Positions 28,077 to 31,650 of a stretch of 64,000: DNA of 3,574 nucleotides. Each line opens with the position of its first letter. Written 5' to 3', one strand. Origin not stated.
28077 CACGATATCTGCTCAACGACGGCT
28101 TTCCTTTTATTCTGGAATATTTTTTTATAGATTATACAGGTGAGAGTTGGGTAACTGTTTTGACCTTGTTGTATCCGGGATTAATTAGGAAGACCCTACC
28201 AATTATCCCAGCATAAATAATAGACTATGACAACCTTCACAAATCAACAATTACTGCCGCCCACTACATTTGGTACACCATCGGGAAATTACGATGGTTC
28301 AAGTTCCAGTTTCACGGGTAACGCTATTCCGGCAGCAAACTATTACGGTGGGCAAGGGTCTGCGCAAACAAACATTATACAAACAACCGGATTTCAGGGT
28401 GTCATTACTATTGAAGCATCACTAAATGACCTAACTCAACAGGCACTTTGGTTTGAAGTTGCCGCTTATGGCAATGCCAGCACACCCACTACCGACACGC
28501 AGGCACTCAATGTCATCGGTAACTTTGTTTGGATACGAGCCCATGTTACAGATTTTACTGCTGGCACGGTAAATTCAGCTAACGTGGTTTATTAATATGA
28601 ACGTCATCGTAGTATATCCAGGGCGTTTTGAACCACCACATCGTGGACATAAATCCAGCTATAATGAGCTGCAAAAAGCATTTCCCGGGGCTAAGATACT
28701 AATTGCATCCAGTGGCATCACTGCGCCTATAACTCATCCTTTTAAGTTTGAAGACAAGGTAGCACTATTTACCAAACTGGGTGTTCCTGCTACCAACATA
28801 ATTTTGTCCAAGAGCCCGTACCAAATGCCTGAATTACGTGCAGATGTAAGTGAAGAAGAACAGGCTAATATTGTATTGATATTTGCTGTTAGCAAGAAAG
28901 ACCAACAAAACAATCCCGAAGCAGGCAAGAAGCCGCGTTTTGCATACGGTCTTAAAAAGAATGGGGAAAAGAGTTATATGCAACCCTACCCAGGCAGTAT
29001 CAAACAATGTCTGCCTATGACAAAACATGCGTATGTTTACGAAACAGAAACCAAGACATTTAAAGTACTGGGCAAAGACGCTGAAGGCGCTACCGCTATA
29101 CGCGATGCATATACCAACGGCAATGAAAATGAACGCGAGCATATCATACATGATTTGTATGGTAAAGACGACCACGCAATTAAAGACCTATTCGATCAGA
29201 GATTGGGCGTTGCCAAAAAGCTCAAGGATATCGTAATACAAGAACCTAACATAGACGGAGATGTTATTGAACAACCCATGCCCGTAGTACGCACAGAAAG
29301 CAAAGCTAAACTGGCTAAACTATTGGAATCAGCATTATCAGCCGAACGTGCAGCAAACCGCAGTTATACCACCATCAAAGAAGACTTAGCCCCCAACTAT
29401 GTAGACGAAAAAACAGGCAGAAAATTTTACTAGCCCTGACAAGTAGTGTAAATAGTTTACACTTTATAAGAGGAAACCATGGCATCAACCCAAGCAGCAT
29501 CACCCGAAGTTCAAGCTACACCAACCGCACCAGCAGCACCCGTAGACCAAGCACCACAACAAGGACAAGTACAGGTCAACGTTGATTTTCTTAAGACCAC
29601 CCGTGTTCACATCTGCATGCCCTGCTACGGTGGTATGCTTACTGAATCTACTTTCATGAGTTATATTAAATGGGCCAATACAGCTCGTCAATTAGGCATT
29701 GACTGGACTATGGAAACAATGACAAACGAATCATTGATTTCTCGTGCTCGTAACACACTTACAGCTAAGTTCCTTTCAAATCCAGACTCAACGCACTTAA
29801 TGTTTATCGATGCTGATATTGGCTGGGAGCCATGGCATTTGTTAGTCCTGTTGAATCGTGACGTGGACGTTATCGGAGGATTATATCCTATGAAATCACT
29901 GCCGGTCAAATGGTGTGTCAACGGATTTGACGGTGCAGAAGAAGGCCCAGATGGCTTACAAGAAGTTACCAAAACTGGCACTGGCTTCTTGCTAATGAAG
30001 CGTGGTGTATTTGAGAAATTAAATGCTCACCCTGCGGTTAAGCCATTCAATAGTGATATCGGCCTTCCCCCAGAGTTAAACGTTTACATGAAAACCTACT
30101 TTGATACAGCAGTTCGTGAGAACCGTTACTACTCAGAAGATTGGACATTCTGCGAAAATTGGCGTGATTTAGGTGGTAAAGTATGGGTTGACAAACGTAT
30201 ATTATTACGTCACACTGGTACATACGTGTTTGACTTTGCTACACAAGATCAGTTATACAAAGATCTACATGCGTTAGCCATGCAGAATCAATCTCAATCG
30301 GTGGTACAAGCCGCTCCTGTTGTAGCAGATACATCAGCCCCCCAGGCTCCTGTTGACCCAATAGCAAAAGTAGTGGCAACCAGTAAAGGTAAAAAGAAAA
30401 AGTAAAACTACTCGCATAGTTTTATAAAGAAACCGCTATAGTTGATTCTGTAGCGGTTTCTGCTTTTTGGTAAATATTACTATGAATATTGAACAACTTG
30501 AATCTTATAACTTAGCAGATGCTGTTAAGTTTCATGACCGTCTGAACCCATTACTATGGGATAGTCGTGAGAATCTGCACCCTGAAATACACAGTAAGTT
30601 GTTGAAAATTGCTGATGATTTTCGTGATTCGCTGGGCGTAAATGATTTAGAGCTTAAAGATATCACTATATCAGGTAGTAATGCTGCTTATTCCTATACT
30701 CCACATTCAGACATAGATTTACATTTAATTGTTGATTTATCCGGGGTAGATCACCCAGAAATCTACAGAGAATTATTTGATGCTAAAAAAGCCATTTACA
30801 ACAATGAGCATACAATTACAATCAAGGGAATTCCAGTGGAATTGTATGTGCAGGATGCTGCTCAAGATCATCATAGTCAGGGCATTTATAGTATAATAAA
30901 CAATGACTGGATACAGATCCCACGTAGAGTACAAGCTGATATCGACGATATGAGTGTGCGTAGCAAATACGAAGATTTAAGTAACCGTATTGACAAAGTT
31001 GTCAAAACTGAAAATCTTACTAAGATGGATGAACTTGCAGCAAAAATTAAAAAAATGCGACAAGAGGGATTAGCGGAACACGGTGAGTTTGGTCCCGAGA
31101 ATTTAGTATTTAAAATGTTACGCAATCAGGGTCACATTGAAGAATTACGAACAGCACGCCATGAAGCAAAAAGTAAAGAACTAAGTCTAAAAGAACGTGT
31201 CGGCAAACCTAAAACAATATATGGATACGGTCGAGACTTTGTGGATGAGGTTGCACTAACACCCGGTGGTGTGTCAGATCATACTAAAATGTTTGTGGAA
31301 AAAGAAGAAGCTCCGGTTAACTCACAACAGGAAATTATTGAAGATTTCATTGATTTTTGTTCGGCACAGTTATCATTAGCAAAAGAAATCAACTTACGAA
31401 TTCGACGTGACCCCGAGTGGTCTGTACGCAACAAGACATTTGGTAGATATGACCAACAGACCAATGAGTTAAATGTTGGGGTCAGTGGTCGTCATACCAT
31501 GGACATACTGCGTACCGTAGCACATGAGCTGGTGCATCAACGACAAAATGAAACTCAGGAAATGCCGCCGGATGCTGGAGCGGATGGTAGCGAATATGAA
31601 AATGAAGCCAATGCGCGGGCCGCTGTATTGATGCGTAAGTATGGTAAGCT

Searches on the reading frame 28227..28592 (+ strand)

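Call 18: search_protein_families(library=pfam, proteins=[window:28227-28592:+], max_evalue=0.01)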
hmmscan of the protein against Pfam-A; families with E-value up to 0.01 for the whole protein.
window:28227-28592:+ (122 aa): 0 families

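Call 19: search_protein_families(library=phrogs, proteins=[window:28227-28592:+], max_evalue=0.001)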
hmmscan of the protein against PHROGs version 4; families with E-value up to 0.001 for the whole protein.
window:28227-28592:+ (122 aa): 1 family
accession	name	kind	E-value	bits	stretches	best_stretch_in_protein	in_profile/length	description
phrog_13657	-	unknown function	4.2e-05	24.3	0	30-79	40-89/165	-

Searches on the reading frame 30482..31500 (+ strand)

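Call 38: find_related_loci(query=window:30482-31500:+, collection=viral_contigs, flank=1000)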
Query window:30482-31500:+ (339 aa) in viral_contigs; peptide patterns used: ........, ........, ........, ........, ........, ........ (x = any residue, [..] = any of these).
30 stretches matched a pattern; 17 encode a relative of the query (tblastn E <= 1e-3); 17 distinct loci.
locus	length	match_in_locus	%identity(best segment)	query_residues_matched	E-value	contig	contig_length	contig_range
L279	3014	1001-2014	93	1-338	0e+0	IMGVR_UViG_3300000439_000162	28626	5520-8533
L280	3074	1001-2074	63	1-338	7e-152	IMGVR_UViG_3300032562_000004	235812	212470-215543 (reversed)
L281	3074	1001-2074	63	1-338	7e-152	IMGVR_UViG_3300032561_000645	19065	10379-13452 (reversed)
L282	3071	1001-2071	62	1-338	1e-149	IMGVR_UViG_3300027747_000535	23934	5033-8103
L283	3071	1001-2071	61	1-338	5e-145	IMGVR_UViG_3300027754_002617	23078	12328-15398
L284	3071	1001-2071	60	1-338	1e-144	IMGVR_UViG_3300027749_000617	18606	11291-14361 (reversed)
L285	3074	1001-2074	63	1-338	6e-152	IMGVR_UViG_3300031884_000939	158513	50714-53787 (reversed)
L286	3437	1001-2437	59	1-338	2e-92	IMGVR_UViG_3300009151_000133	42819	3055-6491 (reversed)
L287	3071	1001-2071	63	1-338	5e-151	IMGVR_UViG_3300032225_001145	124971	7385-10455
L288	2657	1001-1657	38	17-224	4e-40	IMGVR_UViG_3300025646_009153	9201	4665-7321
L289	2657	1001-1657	38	17-224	1e-39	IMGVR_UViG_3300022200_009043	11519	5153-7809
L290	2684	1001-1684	37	9-224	4e-39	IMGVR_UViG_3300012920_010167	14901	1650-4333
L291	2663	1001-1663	36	15-222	4e-39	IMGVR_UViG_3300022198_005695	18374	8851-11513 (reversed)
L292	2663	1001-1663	36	15-222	5e-39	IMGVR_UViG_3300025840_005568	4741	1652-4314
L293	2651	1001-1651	38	17-222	6e-39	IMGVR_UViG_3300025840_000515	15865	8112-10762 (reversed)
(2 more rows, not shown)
